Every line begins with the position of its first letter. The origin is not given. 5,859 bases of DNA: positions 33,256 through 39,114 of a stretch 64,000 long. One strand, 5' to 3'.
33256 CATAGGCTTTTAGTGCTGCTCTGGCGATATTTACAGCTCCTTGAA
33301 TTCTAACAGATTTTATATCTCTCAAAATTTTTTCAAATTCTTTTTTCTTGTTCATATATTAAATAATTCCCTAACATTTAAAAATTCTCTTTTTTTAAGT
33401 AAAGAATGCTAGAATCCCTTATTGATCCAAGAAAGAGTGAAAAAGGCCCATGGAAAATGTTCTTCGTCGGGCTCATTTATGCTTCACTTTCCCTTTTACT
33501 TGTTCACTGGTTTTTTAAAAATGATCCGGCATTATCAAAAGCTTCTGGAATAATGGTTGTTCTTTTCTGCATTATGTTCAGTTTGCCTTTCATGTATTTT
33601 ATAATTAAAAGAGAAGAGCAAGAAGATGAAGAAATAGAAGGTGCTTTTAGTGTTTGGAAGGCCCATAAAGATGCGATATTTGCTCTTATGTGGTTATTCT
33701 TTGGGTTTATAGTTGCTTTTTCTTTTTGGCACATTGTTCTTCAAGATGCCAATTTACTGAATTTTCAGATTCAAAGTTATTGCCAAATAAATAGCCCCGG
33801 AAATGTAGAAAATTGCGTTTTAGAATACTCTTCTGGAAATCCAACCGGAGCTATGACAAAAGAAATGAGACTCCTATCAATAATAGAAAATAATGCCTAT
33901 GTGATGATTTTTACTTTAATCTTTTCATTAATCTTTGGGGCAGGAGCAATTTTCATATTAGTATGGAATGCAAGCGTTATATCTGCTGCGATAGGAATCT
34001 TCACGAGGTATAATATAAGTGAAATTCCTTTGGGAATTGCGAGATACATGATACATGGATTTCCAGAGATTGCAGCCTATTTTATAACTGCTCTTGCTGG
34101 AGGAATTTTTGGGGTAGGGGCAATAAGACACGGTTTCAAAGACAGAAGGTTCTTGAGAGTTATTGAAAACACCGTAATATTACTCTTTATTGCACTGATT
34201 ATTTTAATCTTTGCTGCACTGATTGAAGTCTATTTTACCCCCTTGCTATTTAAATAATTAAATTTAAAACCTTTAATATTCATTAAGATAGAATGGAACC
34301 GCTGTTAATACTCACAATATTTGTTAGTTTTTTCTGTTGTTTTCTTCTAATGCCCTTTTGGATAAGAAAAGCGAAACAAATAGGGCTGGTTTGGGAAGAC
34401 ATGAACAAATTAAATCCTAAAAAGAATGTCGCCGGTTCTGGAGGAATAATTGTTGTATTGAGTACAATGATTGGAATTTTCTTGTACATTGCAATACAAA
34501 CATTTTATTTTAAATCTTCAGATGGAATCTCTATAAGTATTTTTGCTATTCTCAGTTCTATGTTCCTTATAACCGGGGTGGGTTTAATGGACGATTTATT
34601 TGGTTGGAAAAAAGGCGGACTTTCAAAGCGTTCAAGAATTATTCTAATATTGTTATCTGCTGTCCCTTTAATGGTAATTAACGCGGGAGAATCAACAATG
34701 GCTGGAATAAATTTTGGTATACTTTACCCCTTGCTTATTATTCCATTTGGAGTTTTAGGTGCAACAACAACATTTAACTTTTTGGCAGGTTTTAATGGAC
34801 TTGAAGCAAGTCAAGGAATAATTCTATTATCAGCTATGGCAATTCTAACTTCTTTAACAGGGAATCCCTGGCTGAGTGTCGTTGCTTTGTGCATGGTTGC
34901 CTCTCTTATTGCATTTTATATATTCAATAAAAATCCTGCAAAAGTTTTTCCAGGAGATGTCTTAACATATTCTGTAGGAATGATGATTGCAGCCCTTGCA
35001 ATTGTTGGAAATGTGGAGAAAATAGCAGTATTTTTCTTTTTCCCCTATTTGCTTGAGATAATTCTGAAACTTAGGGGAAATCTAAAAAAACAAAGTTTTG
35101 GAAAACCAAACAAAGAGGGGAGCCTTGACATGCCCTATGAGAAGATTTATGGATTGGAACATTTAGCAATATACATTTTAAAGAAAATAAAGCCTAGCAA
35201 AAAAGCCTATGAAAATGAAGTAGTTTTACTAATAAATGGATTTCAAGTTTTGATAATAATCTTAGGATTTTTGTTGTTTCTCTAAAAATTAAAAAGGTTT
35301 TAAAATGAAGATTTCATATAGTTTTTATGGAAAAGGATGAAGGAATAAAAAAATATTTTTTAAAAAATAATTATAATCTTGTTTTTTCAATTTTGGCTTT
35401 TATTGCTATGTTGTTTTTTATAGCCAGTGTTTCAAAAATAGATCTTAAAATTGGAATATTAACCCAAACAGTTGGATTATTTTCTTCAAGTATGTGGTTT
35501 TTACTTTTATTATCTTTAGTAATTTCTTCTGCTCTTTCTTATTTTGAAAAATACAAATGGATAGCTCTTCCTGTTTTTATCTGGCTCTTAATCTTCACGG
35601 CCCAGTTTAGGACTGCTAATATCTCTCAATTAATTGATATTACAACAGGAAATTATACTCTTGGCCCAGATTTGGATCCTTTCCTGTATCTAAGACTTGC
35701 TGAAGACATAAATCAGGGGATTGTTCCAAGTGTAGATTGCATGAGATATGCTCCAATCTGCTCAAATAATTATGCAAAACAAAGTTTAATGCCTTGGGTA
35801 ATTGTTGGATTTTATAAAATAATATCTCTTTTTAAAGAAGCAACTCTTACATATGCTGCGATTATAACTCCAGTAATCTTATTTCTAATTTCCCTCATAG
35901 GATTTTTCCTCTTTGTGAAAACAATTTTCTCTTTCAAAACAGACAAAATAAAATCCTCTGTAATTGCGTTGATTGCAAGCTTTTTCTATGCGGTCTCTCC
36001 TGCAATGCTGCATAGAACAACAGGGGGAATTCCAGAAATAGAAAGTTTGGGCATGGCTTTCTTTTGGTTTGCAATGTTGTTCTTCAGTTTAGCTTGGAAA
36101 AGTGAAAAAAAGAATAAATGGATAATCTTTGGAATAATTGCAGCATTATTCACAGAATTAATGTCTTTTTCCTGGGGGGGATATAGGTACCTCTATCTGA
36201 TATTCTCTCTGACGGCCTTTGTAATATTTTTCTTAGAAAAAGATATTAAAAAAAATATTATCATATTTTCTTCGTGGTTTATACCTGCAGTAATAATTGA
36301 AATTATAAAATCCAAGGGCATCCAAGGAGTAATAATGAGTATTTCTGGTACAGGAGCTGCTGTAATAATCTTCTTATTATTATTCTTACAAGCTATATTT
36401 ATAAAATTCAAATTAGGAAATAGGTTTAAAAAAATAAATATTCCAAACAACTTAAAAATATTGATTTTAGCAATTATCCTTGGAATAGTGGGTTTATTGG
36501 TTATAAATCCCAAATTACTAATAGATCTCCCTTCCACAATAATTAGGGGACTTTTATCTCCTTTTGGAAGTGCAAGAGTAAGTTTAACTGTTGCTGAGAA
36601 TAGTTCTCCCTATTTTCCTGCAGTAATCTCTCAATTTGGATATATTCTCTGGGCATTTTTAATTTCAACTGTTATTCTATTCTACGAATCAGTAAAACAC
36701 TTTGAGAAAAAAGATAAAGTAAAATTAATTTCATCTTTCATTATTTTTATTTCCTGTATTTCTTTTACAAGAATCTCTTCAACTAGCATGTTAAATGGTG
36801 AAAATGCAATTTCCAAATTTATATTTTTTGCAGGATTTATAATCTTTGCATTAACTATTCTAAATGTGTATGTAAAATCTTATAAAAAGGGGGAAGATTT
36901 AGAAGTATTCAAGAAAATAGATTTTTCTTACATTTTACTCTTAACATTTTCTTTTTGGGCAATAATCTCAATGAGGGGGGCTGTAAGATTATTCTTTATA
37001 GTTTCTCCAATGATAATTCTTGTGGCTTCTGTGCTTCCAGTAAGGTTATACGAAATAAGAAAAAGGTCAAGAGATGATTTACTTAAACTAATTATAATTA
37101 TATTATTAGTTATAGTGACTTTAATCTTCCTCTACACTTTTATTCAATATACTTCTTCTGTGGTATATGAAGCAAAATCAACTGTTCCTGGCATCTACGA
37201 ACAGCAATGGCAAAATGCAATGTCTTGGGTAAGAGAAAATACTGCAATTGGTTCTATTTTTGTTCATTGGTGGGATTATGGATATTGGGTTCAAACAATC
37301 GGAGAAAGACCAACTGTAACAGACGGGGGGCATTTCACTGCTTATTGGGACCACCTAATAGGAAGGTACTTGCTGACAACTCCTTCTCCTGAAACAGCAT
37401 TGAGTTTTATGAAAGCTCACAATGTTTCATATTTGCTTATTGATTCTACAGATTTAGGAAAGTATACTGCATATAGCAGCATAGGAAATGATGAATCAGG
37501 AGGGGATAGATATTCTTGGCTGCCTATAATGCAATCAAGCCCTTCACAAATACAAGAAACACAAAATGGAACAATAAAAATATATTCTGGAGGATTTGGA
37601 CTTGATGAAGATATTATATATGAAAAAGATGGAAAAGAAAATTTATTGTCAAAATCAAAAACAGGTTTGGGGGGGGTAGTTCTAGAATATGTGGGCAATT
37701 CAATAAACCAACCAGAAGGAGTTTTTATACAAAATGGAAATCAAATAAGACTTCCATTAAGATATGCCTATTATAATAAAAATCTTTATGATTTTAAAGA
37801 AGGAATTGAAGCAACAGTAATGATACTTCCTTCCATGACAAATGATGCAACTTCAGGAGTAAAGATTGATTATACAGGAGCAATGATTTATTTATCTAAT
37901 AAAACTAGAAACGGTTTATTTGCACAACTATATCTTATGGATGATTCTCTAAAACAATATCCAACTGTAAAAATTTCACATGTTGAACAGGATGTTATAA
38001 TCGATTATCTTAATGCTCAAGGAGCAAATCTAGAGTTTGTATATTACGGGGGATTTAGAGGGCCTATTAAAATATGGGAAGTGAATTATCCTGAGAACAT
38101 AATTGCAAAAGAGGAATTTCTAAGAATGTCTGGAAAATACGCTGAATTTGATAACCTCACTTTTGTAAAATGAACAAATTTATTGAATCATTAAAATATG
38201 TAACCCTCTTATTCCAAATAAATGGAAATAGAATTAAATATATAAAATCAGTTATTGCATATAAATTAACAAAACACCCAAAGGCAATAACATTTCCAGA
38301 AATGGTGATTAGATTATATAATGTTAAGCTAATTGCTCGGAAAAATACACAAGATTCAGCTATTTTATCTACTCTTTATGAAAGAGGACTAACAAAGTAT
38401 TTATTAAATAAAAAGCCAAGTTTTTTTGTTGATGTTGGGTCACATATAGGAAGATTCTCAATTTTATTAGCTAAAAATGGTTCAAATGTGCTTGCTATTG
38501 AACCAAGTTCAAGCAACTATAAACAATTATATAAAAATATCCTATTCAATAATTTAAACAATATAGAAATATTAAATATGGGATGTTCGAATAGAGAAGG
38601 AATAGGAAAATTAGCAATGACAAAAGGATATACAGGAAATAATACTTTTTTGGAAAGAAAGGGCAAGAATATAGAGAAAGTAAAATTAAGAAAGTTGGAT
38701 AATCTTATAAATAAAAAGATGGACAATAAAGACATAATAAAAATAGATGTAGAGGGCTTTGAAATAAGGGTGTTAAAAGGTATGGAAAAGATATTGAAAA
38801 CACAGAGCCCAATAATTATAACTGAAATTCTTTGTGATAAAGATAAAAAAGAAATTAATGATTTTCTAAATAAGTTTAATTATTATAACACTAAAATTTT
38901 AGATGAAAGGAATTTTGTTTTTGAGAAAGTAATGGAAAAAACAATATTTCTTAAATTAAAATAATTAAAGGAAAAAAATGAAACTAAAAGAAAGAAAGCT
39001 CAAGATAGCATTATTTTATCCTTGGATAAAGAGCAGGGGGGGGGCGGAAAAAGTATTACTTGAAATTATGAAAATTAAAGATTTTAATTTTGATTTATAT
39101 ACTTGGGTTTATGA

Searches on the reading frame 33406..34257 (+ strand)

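Call 84: search_protein_families(library=pfam, max_evalue=0.0001, proteins=[window:33406-34257:+])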
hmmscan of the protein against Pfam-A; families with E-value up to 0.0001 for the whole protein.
window:33406-34257:+ (283 aa): 1 family
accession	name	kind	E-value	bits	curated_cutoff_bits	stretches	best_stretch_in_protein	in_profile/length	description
PF01944.22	SpoIIM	-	3.5e-14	53.5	26.9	1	97-279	9-163/163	Stage II sporulation protein M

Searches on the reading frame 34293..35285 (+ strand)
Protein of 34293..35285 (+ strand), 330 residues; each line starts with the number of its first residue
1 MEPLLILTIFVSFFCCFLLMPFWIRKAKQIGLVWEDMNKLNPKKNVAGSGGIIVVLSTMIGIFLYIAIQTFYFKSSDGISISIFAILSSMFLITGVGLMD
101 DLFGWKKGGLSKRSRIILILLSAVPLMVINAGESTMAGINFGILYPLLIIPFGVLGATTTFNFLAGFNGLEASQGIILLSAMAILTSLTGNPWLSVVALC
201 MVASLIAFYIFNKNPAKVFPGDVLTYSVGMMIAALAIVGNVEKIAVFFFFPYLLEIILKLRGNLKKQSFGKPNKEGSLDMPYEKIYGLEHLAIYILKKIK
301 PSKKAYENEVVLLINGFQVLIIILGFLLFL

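Call 84: search_protein_families(library=pfam, max_evalue=0.0001, proteins=[window:34293-35285:+])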
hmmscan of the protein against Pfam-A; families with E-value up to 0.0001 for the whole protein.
window:34293-35285:+ (330 aa): 1 family
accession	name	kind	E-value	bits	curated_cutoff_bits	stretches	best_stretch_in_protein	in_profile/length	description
PF00953.26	Glycos_transf_4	-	3.9e-29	102.1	27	1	84-239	2-159/160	Glycosyl transferase family 4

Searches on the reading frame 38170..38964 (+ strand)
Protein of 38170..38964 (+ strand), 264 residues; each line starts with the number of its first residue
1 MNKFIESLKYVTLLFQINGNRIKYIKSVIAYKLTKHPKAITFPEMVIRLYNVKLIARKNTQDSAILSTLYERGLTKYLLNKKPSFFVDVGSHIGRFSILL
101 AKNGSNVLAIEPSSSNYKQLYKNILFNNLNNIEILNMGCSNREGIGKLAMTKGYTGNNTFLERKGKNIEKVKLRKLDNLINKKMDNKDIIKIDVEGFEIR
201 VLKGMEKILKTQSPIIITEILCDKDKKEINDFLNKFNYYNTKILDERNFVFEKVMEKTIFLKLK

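Call 84: search_protein_families(library=pfam, max_evalue=0.0001, proteins=[window:38170-38964:+])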
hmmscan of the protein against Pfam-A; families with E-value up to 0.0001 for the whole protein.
window:38170-38964:+ (264 aa): 1 family
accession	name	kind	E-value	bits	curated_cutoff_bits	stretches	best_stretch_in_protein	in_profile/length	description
PF05050.19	Methyltransf_21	-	8.3e-16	59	22.7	1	88-238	1-171/173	Methyltransferase FkbM domain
